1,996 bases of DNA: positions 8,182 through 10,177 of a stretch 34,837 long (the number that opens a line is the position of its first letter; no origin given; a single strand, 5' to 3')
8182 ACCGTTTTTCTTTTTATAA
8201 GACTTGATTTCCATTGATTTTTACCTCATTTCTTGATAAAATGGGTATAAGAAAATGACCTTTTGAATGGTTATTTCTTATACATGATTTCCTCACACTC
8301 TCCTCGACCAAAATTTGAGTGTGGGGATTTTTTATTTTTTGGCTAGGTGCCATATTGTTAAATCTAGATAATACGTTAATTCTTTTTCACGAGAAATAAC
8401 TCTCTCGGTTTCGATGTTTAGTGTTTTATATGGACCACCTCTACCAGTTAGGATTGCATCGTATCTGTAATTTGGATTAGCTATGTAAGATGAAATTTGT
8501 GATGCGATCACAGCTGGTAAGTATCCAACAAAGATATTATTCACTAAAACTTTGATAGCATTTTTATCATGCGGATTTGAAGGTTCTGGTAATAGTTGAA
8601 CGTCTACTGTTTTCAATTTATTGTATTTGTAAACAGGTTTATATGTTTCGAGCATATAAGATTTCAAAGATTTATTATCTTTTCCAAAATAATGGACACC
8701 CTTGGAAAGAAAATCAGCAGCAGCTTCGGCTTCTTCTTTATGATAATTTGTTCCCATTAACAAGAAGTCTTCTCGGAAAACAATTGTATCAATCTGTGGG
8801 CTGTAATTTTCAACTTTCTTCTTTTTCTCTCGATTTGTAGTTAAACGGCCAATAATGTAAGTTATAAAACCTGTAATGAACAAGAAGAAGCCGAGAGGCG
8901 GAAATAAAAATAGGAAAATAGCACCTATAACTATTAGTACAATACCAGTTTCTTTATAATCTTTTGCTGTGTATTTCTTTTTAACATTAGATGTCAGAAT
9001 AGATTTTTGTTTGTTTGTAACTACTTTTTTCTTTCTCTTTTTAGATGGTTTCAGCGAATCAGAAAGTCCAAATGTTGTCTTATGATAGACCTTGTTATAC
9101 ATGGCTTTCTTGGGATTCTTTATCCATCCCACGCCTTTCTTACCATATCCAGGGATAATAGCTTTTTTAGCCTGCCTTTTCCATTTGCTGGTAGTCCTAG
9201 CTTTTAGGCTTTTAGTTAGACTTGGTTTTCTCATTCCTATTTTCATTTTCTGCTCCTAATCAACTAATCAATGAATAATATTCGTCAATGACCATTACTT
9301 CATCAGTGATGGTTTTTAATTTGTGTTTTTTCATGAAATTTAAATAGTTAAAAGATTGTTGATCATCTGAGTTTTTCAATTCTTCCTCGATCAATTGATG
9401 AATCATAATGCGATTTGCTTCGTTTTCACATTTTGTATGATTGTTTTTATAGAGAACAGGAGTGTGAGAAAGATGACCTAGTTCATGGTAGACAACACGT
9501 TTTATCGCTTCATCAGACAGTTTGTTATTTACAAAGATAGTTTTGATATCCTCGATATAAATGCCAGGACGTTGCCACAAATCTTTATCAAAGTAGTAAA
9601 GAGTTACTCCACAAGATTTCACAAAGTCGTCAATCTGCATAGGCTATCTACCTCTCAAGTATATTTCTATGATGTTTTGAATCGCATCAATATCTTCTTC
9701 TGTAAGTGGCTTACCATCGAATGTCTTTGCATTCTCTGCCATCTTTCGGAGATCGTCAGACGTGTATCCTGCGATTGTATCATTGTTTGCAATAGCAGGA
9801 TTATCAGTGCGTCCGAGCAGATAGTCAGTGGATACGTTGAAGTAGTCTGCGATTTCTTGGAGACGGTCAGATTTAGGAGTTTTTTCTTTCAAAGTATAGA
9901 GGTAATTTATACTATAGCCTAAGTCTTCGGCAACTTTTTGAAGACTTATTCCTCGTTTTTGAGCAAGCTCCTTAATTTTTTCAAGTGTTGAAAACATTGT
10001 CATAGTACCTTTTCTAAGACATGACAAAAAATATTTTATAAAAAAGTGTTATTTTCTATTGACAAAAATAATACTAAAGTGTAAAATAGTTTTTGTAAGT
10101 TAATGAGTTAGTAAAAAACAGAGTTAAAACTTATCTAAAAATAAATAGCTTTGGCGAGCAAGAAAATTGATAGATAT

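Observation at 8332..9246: Membrane-anchored HIRAN-domain protein co-transcribed with the repressor and ImmA: candidate undescribed superinfection-exclusion or defence factor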

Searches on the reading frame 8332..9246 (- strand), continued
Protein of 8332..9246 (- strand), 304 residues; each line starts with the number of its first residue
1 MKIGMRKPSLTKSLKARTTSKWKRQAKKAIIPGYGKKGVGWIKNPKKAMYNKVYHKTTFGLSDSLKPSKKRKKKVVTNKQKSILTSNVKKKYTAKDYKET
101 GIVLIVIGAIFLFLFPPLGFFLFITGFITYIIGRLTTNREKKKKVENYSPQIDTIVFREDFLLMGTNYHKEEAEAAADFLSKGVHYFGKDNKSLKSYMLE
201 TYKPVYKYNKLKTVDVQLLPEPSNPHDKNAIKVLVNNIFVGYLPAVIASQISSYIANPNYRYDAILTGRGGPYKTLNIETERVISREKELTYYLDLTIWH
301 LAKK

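Call 75: find_encoding_contigs(protein=P0233, flank=4000, max_places=2)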
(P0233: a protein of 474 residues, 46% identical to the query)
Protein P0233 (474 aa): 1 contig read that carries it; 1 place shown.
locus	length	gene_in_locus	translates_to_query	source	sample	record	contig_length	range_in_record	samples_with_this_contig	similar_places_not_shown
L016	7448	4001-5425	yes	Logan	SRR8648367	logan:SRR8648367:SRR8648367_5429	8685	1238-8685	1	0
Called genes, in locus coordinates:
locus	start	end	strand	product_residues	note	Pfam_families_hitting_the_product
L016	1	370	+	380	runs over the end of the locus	PF02350:Epimerase_2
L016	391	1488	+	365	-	PF01270:Glyco_hydro_8 (weak)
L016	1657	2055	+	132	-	PF02566:OsmC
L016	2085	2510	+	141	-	PF13924:Lipocalin_5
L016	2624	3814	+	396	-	PF00155:Aminotran_1_2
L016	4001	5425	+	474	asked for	PF02037:SAP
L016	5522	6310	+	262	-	PF02798:GST_N (weak), PF13409:GST_N_2 (weak), PF00043:GST_C, PF14497:GST_C_3 (weak), PF13410:GST_C_2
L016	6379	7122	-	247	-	PF00106:adh_short, PF08659:KR, PF13561:adh_short_C2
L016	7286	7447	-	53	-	?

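Call 76: search_solved_structures(query=A1, max_evalue=1, show_alignments=0)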
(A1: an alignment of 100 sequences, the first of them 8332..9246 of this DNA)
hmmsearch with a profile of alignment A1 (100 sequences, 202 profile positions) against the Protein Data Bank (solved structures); distinct sequences matched with E-value up to 1: 7.
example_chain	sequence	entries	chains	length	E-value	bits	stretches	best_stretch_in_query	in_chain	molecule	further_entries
9qks_G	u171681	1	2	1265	0.1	16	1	90-181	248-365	ESX secretion system protein YukB,Green fluorescent protein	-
8vp9_A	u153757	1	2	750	0.35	14.2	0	97-163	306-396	ABC-type bacteriocin transporter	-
6v9z_A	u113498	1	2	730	0.53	13.6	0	98-161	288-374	ABC-type bacteriocin transporter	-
4ry2_A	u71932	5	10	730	0.53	13.6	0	98-161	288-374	ABC-type bacteriocin transporter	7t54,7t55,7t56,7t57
8vp3_A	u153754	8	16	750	0.57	13.5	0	98-158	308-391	ABC-type bacteriocin transporter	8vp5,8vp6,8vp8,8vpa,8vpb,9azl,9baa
8vow_A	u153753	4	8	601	0.72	13.2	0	98-162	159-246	ABC-type bacteriocin transporter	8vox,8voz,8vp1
4s0f_A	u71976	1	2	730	0.83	13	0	98-160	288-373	ABC-type bacteriocin transporter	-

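Call 77: get_annotated_region(hit=H27, flank=2500)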
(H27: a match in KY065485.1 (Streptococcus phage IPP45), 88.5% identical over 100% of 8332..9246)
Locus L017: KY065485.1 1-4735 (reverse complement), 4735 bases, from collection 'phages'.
description: Streptococcus phage IPP45, complete genome.
organism: Streptococcus phage IPP45 (NCBI taxid 1916184)
taxonomy: Viruses; Duplodnaviria; Heunggongvirae; Uroviricota; Caudoviricetes
host: Streptococcus pneumoniae 670; source: -; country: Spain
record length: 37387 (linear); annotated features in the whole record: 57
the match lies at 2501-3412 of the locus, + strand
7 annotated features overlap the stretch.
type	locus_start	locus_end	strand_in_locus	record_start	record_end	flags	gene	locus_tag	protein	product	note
CDS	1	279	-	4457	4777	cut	-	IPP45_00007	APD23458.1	putative lipoprotein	-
CDS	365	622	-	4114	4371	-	-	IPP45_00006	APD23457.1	hypothetical protein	-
CDS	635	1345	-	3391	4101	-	-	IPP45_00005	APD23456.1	hypothetical protein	gp15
CDS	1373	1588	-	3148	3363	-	-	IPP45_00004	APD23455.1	repressor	-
CDS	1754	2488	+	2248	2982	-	-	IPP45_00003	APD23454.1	transcriptional repressor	-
CDS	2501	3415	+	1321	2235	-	-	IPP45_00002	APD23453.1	hypothetical protein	-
CDS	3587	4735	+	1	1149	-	-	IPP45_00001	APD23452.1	integrase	-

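Call 88: search_protein_families(library=pfam, proteins=[L001:3262-3834:+, L001:2405-2959:+, L015:3363-3989:+], max_evalue=0.01)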
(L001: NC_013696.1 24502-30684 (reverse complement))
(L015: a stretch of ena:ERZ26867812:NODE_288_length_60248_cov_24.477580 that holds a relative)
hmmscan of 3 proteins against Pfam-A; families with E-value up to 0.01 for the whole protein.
L001:3262-3834:+ (190 aa): 0 families

L001:2405-2959:+ (184 aa): 0 families

L015:3363-3989:+ (208 aa): 4 families
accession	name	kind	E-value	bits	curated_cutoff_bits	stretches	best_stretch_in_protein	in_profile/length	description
PF03843.18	Slp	-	0.00018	21.4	22.5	1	107-147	17-57/153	Outer membrane lipoprotein Slp family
PF20205.3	DUF6567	-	0.0044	17.3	27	0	1-37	1-38/123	Family of unknown function (DUF6567)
PF00918.22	Gastrin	-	0.006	17.9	22.2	1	6-95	4-93/127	Gastrin/cholecystokinin family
PF19745.5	FUT8_N_cat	-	0.0073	15.6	27.6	1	6-119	13-121/499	Alpha-(1,6)-fucosyltransferase N- and catalytic domains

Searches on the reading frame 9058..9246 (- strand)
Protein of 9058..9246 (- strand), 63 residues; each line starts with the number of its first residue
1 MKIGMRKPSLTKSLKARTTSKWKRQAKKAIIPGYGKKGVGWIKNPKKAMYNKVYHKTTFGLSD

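Call 50: search_dna_similar(query=window:9058-9246:-, collection=phages, mode=protein, max_evalue=0.001, max_rows=60, rows=spread)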
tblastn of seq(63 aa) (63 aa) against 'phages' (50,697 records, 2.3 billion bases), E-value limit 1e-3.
Records with a match: 95; places in all: 95; records where one place covers at least 80% of the query: 91.
Best place of each record, by identity: 95-99% 6; 90-95% 7; 80-90% 4; 60-80% 51; <60% 27.
By first word of the organism name: Streptococcus 47; Paenibacillus 19; Enterococcus 6; Lactococcus 5; Bacteriophage 4; Clostridium 4; Lactobacillus 4; Siphoviridae 1; Terrisporobacter 1; Fusobacterium 1; and 3 more.
By host as written in the record: Paenibacillus larvae ATCC 9545 8; - 7; Enterococcus faecalis 6; Paenibacillus larvae 6; Streptococcus equinus MEM7 5; Lactococcus lactis 4; Streptococcus equinus MEM36 3; Streptococcus mitis SF100 2; and 47 more.
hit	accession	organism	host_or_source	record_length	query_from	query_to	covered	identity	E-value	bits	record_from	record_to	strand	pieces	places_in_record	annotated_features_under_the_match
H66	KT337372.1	Streptococcus phage phiARI0995b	Streptococcus pneumoniae 10B06705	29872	1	63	100%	95.2%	3e-34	127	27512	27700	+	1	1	HIRAN domain protein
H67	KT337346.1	Streptococcus phage phiARI0285-2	Streptococcus pneumoniae 10B01328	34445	1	63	100%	95.2%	3e-34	127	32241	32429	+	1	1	HIRAN domain protein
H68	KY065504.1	Streptococcus phage IPP68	Streptococcus pneumoniae 70585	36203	1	63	100%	95.2%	3e-34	127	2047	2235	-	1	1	hypothetical protein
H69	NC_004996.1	Streptococcus phage SM1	Streptococcus mitis SF100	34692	1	63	100%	95.2%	4e-33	123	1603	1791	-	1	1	gp2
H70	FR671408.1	Streptococcus phage 23782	Streptococcus pneumoniae, strain 23782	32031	1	63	100%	93.7%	5e-34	126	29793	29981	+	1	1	scaffold 2 | Phage HIRAN domain protein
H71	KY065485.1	Streptococcus phage IPP45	Streptococcus pneumoniae 670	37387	1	63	100%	93.7%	6e-34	125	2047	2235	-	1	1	hypothetical protein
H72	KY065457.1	Streptococcus phage IPP16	Streptococcus pneumoniae 48/2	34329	1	63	100%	92.1%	5e-32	120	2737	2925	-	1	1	hypothetical protein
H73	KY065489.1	Streptococcus phage IPP51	Streptococcus pneumoniae 6A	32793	1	63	100%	90.5%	4e-32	120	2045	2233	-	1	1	hypothetical protein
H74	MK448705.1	Streptococcus phage Javan215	Streptococcus equinus Sb09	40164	1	63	100%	88.9%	9e-31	117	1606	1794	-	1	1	hypothetical protein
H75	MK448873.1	Streptococcus phage Javan202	Streptococcus equinus ES1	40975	1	63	100%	87.3%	2e-30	115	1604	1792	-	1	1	hypothetical protein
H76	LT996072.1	Bacteriophage sp.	-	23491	1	61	97%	78.7%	4e-25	100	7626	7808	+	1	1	record has no annotation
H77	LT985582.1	Bacteriophage sp.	-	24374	1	61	97%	78.7%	4e-25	100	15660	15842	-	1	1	record has no annotation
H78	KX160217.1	Lactococcus phage 98203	Lactococcus lactis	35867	1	61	97%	78.7%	4e-24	98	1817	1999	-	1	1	hypothetical protein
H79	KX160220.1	Lactococcus phage Dub35A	Lactococcus lactis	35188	1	63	100%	76.2%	4e-23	95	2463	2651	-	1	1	hypothetical protein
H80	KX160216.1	Lactococcus phage 98202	Lactococcus lactis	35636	1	61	97%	77.0%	5e-23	95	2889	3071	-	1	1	hypothetical protein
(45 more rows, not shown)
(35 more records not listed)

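Call 70: get_annotated_region(hit=H69, flank=2000)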
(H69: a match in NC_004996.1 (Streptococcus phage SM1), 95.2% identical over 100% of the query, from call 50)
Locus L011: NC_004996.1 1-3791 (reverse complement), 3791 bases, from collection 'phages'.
description: Streptococcus phage SM1, complete genome.
organism: Streptococcus phage SM1 (NCBI taxid 157924)
taxonomy: Viruses; Duplodnaviria; Heunggongvirae; Uroviricota; Caudoviricetes
host: Streptococcus mitis SF100; source: -; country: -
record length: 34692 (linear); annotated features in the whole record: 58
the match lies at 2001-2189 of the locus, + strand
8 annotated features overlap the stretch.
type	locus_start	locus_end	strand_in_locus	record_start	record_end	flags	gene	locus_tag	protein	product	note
CDS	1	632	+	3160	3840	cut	-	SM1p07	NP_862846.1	DNA binding protein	-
CDS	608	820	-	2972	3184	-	-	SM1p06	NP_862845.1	gp6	-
CDS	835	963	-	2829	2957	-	-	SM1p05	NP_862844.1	gp5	-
CDS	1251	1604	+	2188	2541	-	-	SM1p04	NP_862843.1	transcriptional regulator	-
CDS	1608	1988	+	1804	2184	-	-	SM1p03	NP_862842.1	metallo-protease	-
CDS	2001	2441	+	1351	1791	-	-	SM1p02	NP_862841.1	gp2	-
CDS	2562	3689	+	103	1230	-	-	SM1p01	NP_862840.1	integrase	-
misc_feature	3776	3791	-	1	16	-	-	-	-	-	attachment site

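Call 71: get_annotated_region(hit=H72, flank=3000)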
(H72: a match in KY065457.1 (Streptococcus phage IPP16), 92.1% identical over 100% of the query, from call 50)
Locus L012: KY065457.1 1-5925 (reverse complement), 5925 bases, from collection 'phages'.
description: Streptococcus phage IPP16, complete genome.
organism: Streptococcus phage IPP16 (NCBI taxid 1916156)
taxonomy: Viruses; Duplodnaviria; Heunggongvirae; Uroviricota; Caudoviricetes
host: Streptococcus pneumoniae 48/2; source: -; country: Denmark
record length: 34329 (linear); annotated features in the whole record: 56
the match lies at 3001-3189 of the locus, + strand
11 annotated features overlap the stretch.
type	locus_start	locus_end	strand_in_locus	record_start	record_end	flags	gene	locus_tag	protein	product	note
CDS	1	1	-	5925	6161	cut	-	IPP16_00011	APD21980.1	hypothetical protein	-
CDS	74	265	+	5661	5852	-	-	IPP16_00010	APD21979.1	hypothetical protein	-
CDS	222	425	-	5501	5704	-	-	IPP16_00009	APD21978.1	hypothetical protein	-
CDS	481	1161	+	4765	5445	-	-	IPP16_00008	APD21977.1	hypothetical protein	-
CDS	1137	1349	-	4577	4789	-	-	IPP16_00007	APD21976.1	hypothetical protein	-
CDS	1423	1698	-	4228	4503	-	-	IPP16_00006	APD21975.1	hypothetical protein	-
CDS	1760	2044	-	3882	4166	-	-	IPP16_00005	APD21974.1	hypothetical protein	-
CDS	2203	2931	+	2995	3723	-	-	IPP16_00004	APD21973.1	transcriptional repressor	-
CDS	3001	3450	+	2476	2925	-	-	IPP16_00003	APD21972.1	hypothetical protein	-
CDS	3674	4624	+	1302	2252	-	-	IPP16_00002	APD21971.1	abortive infection resistance protein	-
CDS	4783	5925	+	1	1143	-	-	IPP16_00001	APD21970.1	integrase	-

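Call 88: search_protein_families(library=pfam, proteins=[L012:3674-4624:+, L012:3001-3450:+, L011:2001-2441:+], max_evalue=0.01)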
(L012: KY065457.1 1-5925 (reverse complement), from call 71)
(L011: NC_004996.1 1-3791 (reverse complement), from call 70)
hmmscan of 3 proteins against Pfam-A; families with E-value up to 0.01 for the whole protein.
L012:3674-4624:+ (316 aa): 1 family
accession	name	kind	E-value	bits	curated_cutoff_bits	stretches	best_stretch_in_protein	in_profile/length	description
PF07751.16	Abi_2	-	8.1e-39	134.3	25.6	1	29-229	1-184/184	Abi-like protein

L012:3001-3450:+ (149 aa): 0 families

L011:2001-2441:+ (146 aa): 1 family
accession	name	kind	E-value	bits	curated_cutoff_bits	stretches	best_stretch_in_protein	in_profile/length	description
PF03030.21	H_PPase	-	0.008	15.3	29.7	1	65-138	14-89/645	Inorganic H+ pyrophosphatase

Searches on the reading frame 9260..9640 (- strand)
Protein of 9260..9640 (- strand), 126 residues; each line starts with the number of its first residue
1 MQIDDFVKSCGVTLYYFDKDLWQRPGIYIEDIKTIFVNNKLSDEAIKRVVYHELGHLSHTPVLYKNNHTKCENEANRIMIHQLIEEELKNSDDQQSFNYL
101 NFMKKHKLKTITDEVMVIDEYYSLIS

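Call 3: search_protein_families(library=pfam, proteins=[window:9260-9640:-], max_evalue=0.1)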
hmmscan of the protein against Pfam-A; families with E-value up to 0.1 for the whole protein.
window:9260-9640:- (126 aa): 2 families
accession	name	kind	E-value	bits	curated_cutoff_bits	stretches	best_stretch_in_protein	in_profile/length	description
PF06114.19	Peptidase_M78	-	1.8e-08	34.6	22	1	11-105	5-110/123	IrrE N-terminal-like domain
PF20573.4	DUF6782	-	0.00093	19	27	1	13-57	57-101/241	Putative metallopeptidase family (DUF6782)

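Call 4: search_protein_families(library=phrogs, proteins=[window:9260-9640:-], max_evalue=0.01)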
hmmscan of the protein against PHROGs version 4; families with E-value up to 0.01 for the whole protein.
window:9260-9640:- (126 aa): 3 families
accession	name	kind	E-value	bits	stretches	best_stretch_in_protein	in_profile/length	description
phrog_87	-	other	6.2e-31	108.9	1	3-124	43-168/227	metallo-protease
phrog_2439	-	transcription regulation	0.0013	18.7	1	31-118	181-274/367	transcriptional regulator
phrog_20936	-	unknown function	0.0038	18.6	1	31-69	27-64/91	-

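Call 5: search_protein_families(library=padloc, proteins=[window:9260-9640:-], max_evalue=0.1)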
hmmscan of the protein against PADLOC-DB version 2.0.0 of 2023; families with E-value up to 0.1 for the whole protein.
window:9260-9640:- (126 aa): 2 families
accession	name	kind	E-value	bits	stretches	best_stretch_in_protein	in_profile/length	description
PDLC03011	peptidase_U41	-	0.0068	13.9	1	33-86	146-198/378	-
PDLC03946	RmrA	-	0.019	11.7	1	31-84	175-228/357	-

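Call 10: search_protein_families(library=ncbifam, proteins=[window:9260-9640:-], max_evalue=0.1)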
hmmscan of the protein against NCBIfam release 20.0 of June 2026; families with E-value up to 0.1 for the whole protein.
window:9260-9640:- (126 aa): 2 families
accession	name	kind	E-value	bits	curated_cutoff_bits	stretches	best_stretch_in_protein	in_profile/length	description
TIGR03296.1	M6dom_TIGR03296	domain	0.021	14.7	110.8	1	17-70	137-190/286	M6 family metalloprotease domain-containing protein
NF040853.1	KEOPS_Pcc1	equivalog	0.068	13.3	140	1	41-83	10-51/78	KEOPS complex subunit Pcc1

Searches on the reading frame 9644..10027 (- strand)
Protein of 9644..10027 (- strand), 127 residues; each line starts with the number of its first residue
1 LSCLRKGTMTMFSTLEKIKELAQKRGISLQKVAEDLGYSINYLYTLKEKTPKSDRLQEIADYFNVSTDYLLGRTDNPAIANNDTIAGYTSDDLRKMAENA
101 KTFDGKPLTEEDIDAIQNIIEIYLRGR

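Call 3: search_protein_families(library=pfam, proteins=[window:9644-10027:-], max_evalue=0.1)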
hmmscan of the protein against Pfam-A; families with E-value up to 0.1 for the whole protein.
window:9644-10027:- (127 aa): 11 families
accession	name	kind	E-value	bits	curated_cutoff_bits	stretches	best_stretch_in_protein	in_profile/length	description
PF12844.13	HTH_19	-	1.7e-09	37.9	30.2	1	16-72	2-60/64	Helix-turn-helix domain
PF01381.28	HTH_3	-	2.3e-07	31.1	23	1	18-70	1-55/55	Helix-turn-helix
PF13443.12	HTH_26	-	3.8e-06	27.5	22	1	17-68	1-55/63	Cro/C1-type HTH DNA-binding domain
PF08667.16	BetR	-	0.0056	17.2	21.6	1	55-81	53-79/148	BetR domain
PF13560.12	HTH_31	-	0.011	16.5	27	1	18-46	6-34/64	Helix-turn-helix domain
PF04967.18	HTH_10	-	0.021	15.1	23.1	0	18-36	26-44/53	HTH DNA binding domain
PF13384.12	HTH_23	-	0.035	14.4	24.6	0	20-44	13-35/50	Homeodomain-like domain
PF14493.12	HTH_40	-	0.054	14.2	27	0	8-63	5-61/89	Helix-turn-helix domain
PF08299.17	Bac_DnaA_C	-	0.066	13.7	31.5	0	57-97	6-48/69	Bacterial dnaA protein helix-turn-helix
PF08220.18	HTH_DeoR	-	0.074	13.3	21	0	18-39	6-27/57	DeoR-like helix-turn-helix domain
PF00165.29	HTH_AraC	-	0.083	13.5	26.6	0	25-46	7-28/42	Bacterial regulatory helix-turn-helix proteins, AraC family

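Call 4: search_protein_families(library=phrogs, proteins=[window:9644-10027:-], max_evalue=0.01)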
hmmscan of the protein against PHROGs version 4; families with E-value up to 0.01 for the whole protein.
window:9644-10027:- (127 aa): 13 families
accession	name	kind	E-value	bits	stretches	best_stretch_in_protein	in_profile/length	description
phrog_8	-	transcription regulation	4.9e-28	99.6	1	8-109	71-150/346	transcriptional regulator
phrog_4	-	transcription regulation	1.5e-08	35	1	9-94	128-205/400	transcriptional repressor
phrog_18248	-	transcription regulation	1.4e-07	31.9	1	13-79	2-71/264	transcriptional regulator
phrog_3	-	transcription regulation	1.1e-06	29.8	1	6-88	81-165/430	transcriptional repressor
phrog_2439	-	transcription regulation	6.6e-06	26.2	1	16-78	10-73/367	transcriptional regulator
phrog_3037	-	transcription regulation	8.9e-06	26.6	1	16-84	20-88/189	transcriptional repressor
phrog_2967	-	transcription regulation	9.6e-06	26.3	1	14-75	11-74/225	transcriptional regulator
phrog_1994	-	DNA, RNA and nucleotide metabolism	5e-05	24.3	1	16-77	2-65/170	DNA binding protein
phrog_34939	-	unknown function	5.9e-05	23.8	1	16-83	12-82/280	-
phrog_7396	-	unknown function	0.00082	20.1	1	49-100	56-107/227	-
phrog_7241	-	transcription regulation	0.0048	17.9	1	19-71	67-121/122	transcriptional regulator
phrog_18104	-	transcription regulation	0.0048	17.8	1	27-64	14-53/57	transcriptional regulator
phrog_27290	-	unknown function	0.0064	16.3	0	55-84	393-422/517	-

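Call 5: search_protein_families(library=padloc, proteins=[window:9644-10027:-], max_evalue=0.1)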
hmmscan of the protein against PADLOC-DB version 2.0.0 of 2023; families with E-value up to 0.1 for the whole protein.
window:9644-10027:- (127 aa): 6 families
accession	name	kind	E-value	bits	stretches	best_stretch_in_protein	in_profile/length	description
PDLC04142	capH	-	4.4e-12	45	1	14-121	7-96/103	capH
PDLC02926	HTH_VI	-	2.3e-06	25.8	1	17-71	5-61/92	-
PDLC03954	RmrA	-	0.00025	18.1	1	16-79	13-78/380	-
PDLC04775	PDC-M69A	-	0.00073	18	1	16-82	10-78/113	-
PDLC04133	mad1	-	0.019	13.3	0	25-45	4-24/60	mads_1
PDLC03949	RmrA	-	0.06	10.2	1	23-73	12-64/363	-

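Call 10: search_protein_families(library=ncbifam, proteins=[window:9644-10027:-], max_evalue=0.1)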
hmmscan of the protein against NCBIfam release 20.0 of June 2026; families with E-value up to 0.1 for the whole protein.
window:9644-10027:- (127 aa): 7 families
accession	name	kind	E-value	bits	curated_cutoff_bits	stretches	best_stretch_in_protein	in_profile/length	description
NF041951.1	phage_RstR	subfamily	6.4e-10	39.3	80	1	15-86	4-77/108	RstR family transcriptional repressor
TIGR01686.1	FkbH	subfamily_domain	0.0095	15.1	146.65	1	50-87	86-123/323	FkbH domain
NF047561.1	orf58_phage_fam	subfamily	0.033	13.6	170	1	45-101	110-165/257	phage protein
NF048000.1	ECH1013_TF_S24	equivalog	0.037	13.9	300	1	16-78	5-70/204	ECH_1013 family putative transcriptional regulator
NF006015.0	PRK08154.1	subfamily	0.038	13.1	204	1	16-88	33-106/314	anaerobic benzoate catabolism transcriptional regulator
TIGR04111.1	BcepMu_gp16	hypoth_equivalog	0.05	13.5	34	1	14-45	1-32/55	phage-associated protein, BcepMu gp16 family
NF052239.1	antitox_spr1629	equivalog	0.069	12.2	335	1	16-97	5-89/377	spr1629 family repressor/antitoxin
